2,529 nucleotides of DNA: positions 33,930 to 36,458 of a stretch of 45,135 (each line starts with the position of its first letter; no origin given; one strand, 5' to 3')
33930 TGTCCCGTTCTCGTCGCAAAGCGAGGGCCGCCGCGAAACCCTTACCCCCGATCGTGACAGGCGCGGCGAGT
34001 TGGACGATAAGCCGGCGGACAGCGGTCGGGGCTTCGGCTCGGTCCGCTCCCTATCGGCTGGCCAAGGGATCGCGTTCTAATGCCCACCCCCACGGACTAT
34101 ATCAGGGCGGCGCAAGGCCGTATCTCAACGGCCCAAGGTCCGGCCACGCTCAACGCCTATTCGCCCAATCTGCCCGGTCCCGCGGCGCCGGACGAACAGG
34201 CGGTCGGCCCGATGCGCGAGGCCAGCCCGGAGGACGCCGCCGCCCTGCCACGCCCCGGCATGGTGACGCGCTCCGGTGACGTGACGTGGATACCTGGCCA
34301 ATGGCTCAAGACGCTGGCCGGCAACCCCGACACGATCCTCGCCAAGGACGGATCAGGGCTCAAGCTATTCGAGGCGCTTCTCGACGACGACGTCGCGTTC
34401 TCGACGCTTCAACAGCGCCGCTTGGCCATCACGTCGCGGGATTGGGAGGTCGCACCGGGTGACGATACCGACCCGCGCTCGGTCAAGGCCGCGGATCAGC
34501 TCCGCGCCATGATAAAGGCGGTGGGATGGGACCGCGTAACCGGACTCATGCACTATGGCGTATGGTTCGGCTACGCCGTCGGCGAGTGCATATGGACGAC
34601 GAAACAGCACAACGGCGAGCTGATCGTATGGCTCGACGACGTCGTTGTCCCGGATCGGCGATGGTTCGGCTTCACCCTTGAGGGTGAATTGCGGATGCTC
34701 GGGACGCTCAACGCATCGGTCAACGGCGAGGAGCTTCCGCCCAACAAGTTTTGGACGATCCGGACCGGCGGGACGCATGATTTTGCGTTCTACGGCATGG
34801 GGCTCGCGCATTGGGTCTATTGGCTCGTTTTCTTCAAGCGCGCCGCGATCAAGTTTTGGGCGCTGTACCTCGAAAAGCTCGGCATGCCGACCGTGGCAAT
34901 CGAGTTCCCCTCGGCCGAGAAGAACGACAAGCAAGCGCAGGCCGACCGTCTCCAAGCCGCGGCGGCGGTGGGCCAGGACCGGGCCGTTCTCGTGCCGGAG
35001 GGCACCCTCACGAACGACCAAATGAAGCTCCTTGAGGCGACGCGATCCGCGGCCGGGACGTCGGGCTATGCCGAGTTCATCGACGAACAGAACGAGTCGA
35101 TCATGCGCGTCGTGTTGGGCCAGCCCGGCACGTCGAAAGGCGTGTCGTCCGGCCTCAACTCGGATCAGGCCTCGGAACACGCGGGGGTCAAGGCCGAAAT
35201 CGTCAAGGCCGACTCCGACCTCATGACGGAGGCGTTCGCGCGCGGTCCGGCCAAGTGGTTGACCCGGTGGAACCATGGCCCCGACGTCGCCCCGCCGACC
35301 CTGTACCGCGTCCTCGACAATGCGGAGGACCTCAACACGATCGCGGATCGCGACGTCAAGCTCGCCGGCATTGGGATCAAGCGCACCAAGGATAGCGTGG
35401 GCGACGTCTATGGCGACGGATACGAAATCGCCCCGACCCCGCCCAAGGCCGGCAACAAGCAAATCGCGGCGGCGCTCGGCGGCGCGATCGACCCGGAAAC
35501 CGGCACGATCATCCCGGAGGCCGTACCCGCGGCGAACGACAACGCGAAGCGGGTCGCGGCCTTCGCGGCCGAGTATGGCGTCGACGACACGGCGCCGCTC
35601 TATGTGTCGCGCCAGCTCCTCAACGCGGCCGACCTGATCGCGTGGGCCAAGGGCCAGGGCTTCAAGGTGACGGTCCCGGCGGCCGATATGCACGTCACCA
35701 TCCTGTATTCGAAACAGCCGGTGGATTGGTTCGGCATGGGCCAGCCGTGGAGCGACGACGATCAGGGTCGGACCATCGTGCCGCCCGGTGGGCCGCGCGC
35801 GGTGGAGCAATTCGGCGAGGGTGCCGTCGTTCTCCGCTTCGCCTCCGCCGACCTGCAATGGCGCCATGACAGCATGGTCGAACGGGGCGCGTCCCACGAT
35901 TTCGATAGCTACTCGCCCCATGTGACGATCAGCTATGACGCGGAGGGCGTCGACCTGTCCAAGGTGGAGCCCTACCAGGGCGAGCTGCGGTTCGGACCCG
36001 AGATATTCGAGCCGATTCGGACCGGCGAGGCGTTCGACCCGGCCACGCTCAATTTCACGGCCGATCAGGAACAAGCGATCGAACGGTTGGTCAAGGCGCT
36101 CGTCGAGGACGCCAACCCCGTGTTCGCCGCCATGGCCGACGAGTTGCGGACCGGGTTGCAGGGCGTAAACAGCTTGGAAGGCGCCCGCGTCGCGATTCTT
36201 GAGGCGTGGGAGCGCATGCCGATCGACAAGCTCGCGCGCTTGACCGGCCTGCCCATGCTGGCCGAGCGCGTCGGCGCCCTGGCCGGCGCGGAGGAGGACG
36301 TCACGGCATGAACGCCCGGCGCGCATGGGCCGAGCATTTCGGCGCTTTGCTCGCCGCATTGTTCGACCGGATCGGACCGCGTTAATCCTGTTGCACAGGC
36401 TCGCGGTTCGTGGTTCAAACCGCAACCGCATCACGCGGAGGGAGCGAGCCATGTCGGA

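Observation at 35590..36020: Mu-type portal protein carrying an embedded 2H-phosphoesterase-like domain (two HVTI motifs)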

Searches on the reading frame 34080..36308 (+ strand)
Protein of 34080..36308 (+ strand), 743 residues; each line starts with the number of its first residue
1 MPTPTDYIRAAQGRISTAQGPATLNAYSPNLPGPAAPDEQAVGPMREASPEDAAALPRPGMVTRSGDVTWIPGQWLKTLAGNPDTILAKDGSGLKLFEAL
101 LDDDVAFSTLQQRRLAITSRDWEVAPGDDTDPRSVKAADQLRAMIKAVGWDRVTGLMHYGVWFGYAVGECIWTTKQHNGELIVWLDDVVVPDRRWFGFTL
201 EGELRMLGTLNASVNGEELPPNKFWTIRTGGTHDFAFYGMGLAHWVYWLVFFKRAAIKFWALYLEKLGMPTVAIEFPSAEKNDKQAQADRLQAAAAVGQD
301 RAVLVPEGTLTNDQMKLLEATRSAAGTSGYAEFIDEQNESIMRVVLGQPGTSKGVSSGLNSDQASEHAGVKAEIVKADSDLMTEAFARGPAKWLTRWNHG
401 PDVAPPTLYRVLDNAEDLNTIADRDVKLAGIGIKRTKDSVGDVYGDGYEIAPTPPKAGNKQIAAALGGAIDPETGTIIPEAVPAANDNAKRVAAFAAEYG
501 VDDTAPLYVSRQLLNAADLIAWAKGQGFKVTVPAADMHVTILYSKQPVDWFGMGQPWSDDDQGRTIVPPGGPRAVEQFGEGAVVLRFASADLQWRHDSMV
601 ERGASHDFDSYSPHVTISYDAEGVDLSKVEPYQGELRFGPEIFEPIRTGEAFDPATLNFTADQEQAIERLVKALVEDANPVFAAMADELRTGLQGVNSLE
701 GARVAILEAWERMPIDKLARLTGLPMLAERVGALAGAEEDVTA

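Call 5: search_protein_families(library=pfam, proteins=[window:34080-36308:+], max_evalue=1)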
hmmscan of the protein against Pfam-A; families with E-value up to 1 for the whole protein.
window:34080-36308:+ (743 aa): 4 families
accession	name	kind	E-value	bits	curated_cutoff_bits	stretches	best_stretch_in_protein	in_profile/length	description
PF06074.18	Portal_Mu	-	4.7e-72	243.6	23.9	1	95-445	2-335/336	Portal protein of Mu bacteriophage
PF23474.1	Acb1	-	3.3e-40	137.6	27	1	506-647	2-138/144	Anti-CBASS protein Acb1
PF04273.18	BLH_phosphatase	-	0.012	16.3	26.1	1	267-331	26-91/110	Beta-lactamase hydrolase-like protein, phosphatase-like domain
PF13563.12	2_5_RNA_ligase2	-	0.038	14.5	27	1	575-630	67-126/152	2'-5' RNA ligase superfamily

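Call 6: search_protein_families(library=phrogs, proteins=[window:34080-36308:+], max_evalue=0.1)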
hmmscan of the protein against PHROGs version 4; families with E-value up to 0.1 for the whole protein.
window:34080-36308:+ (743 aa): 5 families
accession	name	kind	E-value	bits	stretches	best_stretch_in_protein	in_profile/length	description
phrog_113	-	head and packaging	6.4e-69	234.3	1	81-506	53-450/1272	portal protein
phrog_755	-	DNA, RNA and nucleotide metabolism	2.9e-21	76.7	1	516-646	20-148/156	RNA ligase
phrog_146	-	head and packaging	4e-16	60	1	471-638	431-577/587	portal protein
phrog_10231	-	unknown function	2.4e-10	41.3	1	323-441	13-128/256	-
phrog_25139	-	unknown function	0.0071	17.5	1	240-309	21-88/108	-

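Call 19: find_homologous_proteins(query=window:34080-36308:+, max_evalue=0.00001)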
Query window:34080-36308:+ (743 aa): 212 proteins with E <= 0.00001 among 8000 candidates; the best 120 are listed.
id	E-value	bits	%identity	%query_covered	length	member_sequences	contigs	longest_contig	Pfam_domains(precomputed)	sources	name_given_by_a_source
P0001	0.0e+0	1694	100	100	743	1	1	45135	PF06074.19,PF23474.2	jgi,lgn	jgi:hypothetical protein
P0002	0.0e+0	1031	65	94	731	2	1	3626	PF06074.19,PF23474.2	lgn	-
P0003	7.7e-296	1001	62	100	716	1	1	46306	PF06074.19,PF23474.2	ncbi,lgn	-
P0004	3.6e-285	966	60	100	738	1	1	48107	PF06074.19,PF23474.2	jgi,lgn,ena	-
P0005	6.3e-275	932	61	93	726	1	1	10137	PF06074.19,PF23474.2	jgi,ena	-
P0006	8.4e-274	929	60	100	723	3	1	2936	PF06074.19,PF23474.2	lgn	-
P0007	1.3e-273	928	61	94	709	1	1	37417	PF06074.19,PF23474.2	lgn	-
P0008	2.3e-273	927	60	95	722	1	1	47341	PF06074.19,PF23474.2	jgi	jgi:phage gp29-like protein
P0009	1.1e-271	922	59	94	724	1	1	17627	PF06074.19,PF23474.2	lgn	-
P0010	1.3e-269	915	60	95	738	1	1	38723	PF06074.19,PF23474.2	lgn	-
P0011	5.3e-266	903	59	92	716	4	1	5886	PF06074.19,PF23474.2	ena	-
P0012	2.7e-265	900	57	98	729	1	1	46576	PF06074.19,PF23474.2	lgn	-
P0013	3.8e-265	900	58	97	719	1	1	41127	PF06074.19,PF23474.2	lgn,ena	-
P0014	1.1e-264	898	57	95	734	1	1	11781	PF06074.19,PF23474.2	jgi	jgi:phage gp29-like protein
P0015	1.8e-264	898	58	100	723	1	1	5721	PF06074.19,PF23474.2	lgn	-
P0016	5.5e-264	896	59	94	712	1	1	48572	PF06074.19,PF23474.2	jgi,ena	-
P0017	7.1e-264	896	56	100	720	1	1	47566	PF06074.19,PF23474.2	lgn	-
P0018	1.3e-262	892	58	94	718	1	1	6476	PF06074.19,PF23474.2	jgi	jgi:phage gp29-like protein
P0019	4.1e-262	890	56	100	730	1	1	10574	PF06074.19,PF23474.2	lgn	-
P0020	3.0e-261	887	58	95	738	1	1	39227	PF06074.19,PF23474.2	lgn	-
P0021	6.8e-259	879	58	100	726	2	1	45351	PF06074.19,PF23474.2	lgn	-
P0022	2.5e-257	874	58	93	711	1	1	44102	PF06074.19,PF23474.2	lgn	-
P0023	2.8e-257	874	56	100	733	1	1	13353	PF06074.19,PF23474.2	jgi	jgi:phage gp29-like protein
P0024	9.1e-255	866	57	100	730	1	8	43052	PF06074.19,PF23474.2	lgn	-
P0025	2.7e-253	861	57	94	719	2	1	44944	PF06074.19,PF23474.2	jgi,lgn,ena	-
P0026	4.2e-252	857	58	91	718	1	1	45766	PF06074.19,PF23474.2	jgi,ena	-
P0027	6.7e-252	856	57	94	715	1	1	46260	PF06074.19,PF23474.2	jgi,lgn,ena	-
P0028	8.1e-252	856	55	100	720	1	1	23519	PF06074.19,PF23474.2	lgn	-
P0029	1.0e-251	856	58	90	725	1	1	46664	PF06074.19,PF23474.2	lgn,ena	-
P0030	4.3e-251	853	56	94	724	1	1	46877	PF06074.19,PF23474.2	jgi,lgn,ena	-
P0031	5.4e-251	853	57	92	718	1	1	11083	PF06074.19,PF23474.2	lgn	-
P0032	1.9e-250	851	63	57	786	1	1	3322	PF06074.19,PF23474.2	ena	-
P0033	1.1e-249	849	58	96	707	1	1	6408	PF06074.19,PF23474.2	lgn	-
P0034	4.2e-249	847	55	100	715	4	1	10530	PF06074.19,PF23474.2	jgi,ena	-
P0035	1.8e-246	838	56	94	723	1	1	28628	PF06074.19,PF23474.2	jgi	jgi:phage gp29-like protein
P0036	1.1e-244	832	57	92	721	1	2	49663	PF06074.19,PF23474.2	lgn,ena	-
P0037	2.5e-244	831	57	94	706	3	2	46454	PF06074.19,PF23474.2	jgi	jgi:hypothetical protein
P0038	7.6e-238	810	55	92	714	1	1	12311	PF06074.19,PF23474.2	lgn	-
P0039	1.5e-235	802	55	94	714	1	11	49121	PF06074.19,PF23474.2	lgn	-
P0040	4.8e-234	797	55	94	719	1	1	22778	PF06074.19,PF23474.2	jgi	jgi:hypothetical protein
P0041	1.7e-233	795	52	100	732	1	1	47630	PF06074.19,PF23474.2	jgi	jgi:hypothetical protein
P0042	1.3e-231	789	54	94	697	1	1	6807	PF06074.19,PF23474.2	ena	-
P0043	6.7e-230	783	53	95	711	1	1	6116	PF06074.19,PF23474.2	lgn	-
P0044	2.0e-228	779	53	93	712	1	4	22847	PF06074.19,PF23474.2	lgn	-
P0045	3.5e-228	778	53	95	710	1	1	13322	PF06074.19,PF23474.2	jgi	jgi:hypothetical protein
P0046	7.6e-228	777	54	94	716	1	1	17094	PF06074.19,PF23474.2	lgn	-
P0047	9.5e-227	773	53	94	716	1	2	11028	PF06074.19,PF23474.2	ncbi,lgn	-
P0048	5.1e-226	771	52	94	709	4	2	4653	PF06074.19,PF23474.2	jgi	jgi:hypothetical protein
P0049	3.7e-225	768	52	94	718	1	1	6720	PF06074.19,PF23474.2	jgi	jgi:phage gp29-like protein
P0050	2.6e-224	765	53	94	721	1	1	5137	PF06074.19,PF23474.2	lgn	-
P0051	6.9e-223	760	52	94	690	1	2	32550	PF06074.19,PF23474.2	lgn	-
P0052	1.1e-222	760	53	94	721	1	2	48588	PF06074.19,PF23474.2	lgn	-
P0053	1.6e-222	759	52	94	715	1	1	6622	PF06074.19,PF23474.2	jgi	jgi:phage gp29-like protein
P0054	7.2e-222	757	54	94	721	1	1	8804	PF06074.19,PF23474.2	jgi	jgi:phage gp29-like protein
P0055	7.2e-222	757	52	94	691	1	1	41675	PF06074.19,PF23474.2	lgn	-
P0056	3.4e-220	751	52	94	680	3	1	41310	PF06074.19,PF23474.2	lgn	-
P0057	2.0e-218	746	51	94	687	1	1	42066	PF06074.19,PF23474.2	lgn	-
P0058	1.9e-217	742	50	93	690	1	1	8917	PF06074.19,PF23474.2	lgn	-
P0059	2.5e-217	742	51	94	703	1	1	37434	PF06074.19,PF23474.2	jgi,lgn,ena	-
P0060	1.1e-216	740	52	94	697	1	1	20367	PF06074.19,PF23474.2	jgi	jgi:hypothetical protein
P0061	2.3e-216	739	52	94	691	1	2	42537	PF06074.19,PF23474.2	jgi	jgi:hypothetical protein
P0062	4.8e-215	734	52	94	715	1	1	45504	PF06074.19,PF23474.2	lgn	-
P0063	1.3e-214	733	50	94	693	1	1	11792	PF06074.19,PF23474.2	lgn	-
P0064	4.4e-214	731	51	94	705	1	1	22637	PF06074.19,PF23474.2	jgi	jgi:phage gp29-like protein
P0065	1.3e-213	730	50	94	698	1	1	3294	PF06074.19,PF23474.2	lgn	-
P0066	1.2e-212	726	54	90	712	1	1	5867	PF06074.19,PF23474.2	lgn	-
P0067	2.8e-211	722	50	91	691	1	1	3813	PF06074.19,PF23474.2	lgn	-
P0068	6.7e-211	721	51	93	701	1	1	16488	PF06074.19,PF23474.2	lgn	-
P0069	2.1e-210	719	51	96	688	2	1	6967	PF06074.19,PF23474.2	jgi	jgi:hypothetical protein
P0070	3.4e-210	718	50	94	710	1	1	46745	PF06074.19,PF23474.2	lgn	-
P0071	8.7e-209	714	50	94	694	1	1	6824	PF06074.19,PF23474.2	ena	-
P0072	4.4e-208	711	50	94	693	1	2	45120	PF06074.19,PF23474.2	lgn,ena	-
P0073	1.4e-206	706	50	94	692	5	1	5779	PF06074.19,PF23474.2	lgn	-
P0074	1.8e-206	706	49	94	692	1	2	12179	PF06074.19,PF23474.2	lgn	-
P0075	4.2e-206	705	50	94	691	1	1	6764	PF06074.19,PF23474.2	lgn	-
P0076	5.5e-206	704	49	94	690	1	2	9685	PF06074.19,PF23474.2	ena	-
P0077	2.4e-204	699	48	94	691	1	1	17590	PF06074.19,PF23474.2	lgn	-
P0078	2.8e-204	699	49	94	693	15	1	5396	PF06074.19,PF23474.2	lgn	-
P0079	8.1e-204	697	49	94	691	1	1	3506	PF06074.19,PF23474.2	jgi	-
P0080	6.3e-203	694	50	90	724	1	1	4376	PF06074.19,PF23474.2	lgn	-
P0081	2.9e-202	692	49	94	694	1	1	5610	PF06074.19,PF23474.2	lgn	-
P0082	4.1e-202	692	47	94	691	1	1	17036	PF06074.19,PF23474.2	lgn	-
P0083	5.8e-201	688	62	61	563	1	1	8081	PF06074.19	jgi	jgi:phage gp29-like protein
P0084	1.3e-199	683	48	95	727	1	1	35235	PF06074.19,PF23474.2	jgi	jgi:phage gp29-like protein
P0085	5.0e-199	681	61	58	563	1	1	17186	PF06074.19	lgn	-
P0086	6.1e-199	681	49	94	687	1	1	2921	PF06074.19,PF23474.2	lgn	-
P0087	1.6e-198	680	49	94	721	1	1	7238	PF06074.19,PF23474.2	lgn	-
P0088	1.8e-198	680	60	61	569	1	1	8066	PF06074.19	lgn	-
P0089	2.5e-195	669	49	94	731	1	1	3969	PF06074.19,PF23474.2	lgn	-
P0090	6.8e-195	668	49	94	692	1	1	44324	PF06074.19,PF23474.2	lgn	-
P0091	1.4e-194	667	47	95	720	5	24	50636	PF06074.19,PF23474.2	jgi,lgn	jgi:phage gp29-like protein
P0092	1.1e-193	664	46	94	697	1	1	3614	PF06074.19,PF23474.2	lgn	-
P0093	3.2e-192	659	60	62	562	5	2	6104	PF06074.19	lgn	-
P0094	6.2e-191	655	47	94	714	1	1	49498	PF06074.19,PF23474.2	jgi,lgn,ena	jgi:hypothetical protein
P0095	1.1e-190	654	48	94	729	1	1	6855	PF06074.19,PF23474.2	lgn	-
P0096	2.5e-190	653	59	61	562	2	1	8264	PF06074.19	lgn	-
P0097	1.3e-188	647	45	100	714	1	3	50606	PF06074.19,PF23474.2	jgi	jgi:hypothetical protein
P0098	7.0e-188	645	47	95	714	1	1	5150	PF06074.19,PF23474.2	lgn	-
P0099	1.5e-187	643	46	95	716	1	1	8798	PF06074.19,PF23474.2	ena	-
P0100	9.1e-186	638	46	96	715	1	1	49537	PF06074.19,PF23474.2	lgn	-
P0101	2.7e-184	633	47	93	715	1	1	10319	PF06074.19,PF23474.2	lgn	-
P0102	6.6e-184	631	46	97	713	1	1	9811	PF06074.19,PF23474.2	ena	-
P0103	1.3e-183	630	48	92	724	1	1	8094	PF06074.19,PF23474.2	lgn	-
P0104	1.8e-183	630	46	92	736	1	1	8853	PF06074.19,PF23474.2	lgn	-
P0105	1.7e-182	627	46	95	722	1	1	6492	PF06074.19,PF23474.2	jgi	jgi:hypothetical protein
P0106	6.7e-182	625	47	95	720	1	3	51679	PF06074.19,PF23474.2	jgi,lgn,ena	jgi:hypothetical protein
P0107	1.4e-181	624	43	94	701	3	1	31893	PF06074.19,PF23474.2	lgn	-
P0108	6.7e-181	621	44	95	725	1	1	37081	PF06074.19,PF23474.2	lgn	-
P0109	3.6e-180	619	47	95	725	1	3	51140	PF06074.19,PF23474.2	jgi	jgi:phage gp29-like protein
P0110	3.8e-180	619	45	94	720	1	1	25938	PF06074.19,PF23474.2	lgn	-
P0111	4.3e-179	615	45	93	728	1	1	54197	PF06074.19,PF23474.2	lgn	-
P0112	5.2e-179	615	46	93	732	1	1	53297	PF06074.19,PF23474.2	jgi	jgi:hypothetical protein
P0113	8.8e-178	611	46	93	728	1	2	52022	PF06074.19,PF23474.2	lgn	-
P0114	7.7e-177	608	45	92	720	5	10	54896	PF06074.19,PF23474.2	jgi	jgi:hypothetical protein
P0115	1.0e-176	608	46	92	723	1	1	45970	PF06074.19,PF23474.2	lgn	-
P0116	1.5e-175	604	45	94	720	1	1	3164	PF06074.19,PF23474.2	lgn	-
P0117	6.4e-175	602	46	94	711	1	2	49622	PF06074.19,PF23474.2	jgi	jgi:phage gp29-like protein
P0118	9.5e-175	601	60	61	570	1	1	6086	PF06074.19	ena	-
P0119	1.2e-174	601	45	98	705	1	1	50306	PF06074.19,PF23474.2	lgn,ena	-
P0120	2.0e-174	600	45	98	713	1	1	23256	PF06074.19,PF23474.2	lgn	-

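Call 49: search_dna_similar(query=window:34080-36308:+, collection=phages, mode=protein, max_rows=30, max_evalue=1e-10)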
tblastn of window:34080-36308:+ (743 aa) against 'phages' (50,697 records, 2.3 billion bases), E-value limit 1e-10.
Records with a match: 113; places in all: 113; records where one place covers at least 80% of the query: 0.
Best place of each record, by identity: <60% 113.
By first word of the organism name: Pseudomonas 35; Rhizobium 19; Nodularia 9; Burkholderia 9; Synechococcus 6; Stenotrophomonas 5; Rhodobacter 4; Ralstonia 3; Escherichia 2; Ochrobactrum 2; and 16 more.
By host as written in the record: Pseudomonas aeruginosa 16; - 14; Burkholderia sp. 5; Rhizobium etli GR56 5; Nodularia spumigena KAC65 4; Nodularia spumigena kac68 3; Pseudomonas aeruginosa PAO1 (ATCC 15692) 2; Stenotrophomonas maltophilia 2; and 47 more.
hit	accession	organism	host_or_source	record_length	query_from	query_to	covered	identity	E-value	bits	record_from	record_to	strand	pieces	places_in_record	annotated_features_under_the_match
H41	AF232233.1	Pseudomonas phage B3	Pseudomonas aeruginosa PAO1 (ATCC 15692)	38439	62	505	60%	35.8%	7e-63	234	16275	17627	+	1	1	portal protein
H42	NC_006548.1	Pseudomonas phage B3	Pseudomonas aeruginosa PAO1 (ATCC 15692)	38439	62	505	60%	35.8%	7e-63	234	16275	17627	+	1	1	portal protein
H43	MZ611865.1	Stenotrophomonas phage StM171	Stenotrophomonas maltophilia 2355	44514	71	537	63%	32.9%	1e-62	234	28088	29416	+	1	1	portal protein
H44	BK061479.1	Pseudomonas phage vB_PaeS-D14F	Pseudomonas aeruginosa strain 3-38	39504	62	445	52%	39.3%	5e-63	235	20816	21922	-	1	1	Phage protein Mup29, H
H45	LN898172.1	Pseudomonas phage vB_PaeS_PM105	Pseudomonas aeruginosa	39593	62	445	52%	39.3%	5e-63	235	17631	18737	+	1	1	PM105_32: putative portal protein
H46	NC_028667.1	Pseudomonas phage vB_PaeS_PM105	Pseudomonas aeruginosa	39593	62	445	52%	39.3%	5e-63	235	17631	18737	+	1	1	PM105_32: portal protein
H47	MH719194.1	Pseudomonas phage Ps60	Pseudomonas aeruginosa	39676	62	445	52%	39.3%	5e-63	235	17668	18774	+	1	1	portal protein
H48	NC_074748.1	Pseudomonas phage Ps60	Pseudomonas aeruginosa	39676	62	445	52%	39.3%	5e-63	235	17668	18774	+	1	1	portal protein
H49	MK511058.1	Pseudomonas phage vB_Pae_CF53b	Pseudomonas aeruginosa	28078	62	445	52%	39.3%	5e-63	235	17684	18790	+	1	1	hypothetical protein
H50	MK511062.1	Pseudomonas phage vB_Pae_CF127b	Pseudomonas aeruginosa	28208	62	445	52%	39.3%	5e-63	235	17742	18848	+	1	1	hypothetical protein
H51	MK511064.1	Pseudomonas phage vB_Pae_BR58a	Pseudomonas aeruginosa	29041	62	445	52%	39.3%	5e-63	235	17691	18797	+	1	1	hypothetical protein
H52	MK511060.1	Pseudomonas phage vB_Pae_CF118c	Pseudomonas aeruginosa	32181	62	445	52%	39.3%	5e-63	235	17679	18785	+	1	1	hypothetical protein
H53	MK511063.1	Pseudomonas phage vB_Pae_CF177a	Pseudomonas aeruginosa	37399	62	445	52%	39.3%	5e-63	235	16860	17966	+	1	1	hypothetical protein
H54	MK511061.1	Pseudomonas phage vB_Pae_CF125a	Pseudomonas aeruginosa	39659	62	445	52%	39.3%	5e-63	235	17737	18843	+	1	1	hypothetical protein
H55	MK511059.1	Pseudomonas phage vB_Pae_CF78a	Pseudomonas aeruginosa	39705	62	445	52%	39.3%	5e-63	235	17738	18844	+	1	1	hypothetical protein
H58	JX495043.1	Pseudomonas phage JBD67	-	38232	62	445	52%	39.1%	3e-62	233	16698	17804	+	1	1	PF06074 family protein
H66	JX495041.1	Pseudomonas phage JD18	-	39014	62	445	52%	39.1%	5e-62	232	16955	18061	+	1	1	PF06074 family protein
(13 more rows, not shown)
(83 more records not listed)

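Call 50: predict_structure(alignment_id=A2)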
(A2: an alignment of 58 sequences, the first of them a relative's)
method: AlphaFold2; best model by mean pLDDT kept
length: 743 residues; sequences in the alignment: 58
mean_pLDDT: 75.1   pTM: 0.50
mean pLDDT of the five models: 75.1, 74.3, 74.2, 73.7, 73.4
residues with pLDDT >= 90: 253; 70-90: 219; 50-70: 153; < 50: 118
segments of 3 or more residues with pLDDT < 50: 1-9, 11-51, 59-65, 231-235, 350-361, 453-460, 466-470, 475-489, 651-654
pLDDT, mean of each block of 10 residues (from residue 1): 43 40 38 38 41 52 52 73 80 88 94 92 96 97 96 94 93 95 96 86 75 73 85 51 90 82 67 79 83 75 67 68 56 84 76 36 58 87 93 96 95 72 81 79 73 46 46 46 39 57 82 97 97 97 91 76 91 94 96 95 90 97 94 97 79 51 65 58 68 71 72 67 67 70 61
secondary structure, 60 per line:
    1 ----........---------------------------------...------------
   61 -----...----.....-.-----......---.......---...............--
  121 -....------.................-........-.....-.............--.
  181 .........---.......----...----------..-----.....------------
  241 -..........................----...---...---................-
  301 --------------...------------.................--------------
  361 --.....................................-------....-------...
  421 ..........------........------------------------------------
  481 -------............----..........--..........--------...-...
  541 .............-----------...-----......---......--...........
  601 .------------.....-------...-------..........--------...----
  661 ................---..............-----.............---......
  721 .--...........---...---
elements in order (helices of 4 or more, strands of 3 or more residues): H5-12 H73-77 H85-90 H94-100 H104-118 E122-125 H132-148 H150-157 H159-163 E165-177 E180-189 E196-199 E204-206 E224-228 H242-267 E272-274 H284-299 E315-317 H330-346 H363-399 E407-410 H418-430 H437-444 H488-499 E504-513 H516-525 E538-549 H550-553 E565-567 E573-578 E582-587 H590-601 E614-618 E636-645 H661-676 H680-693 H699-711 H715-721 H724-734
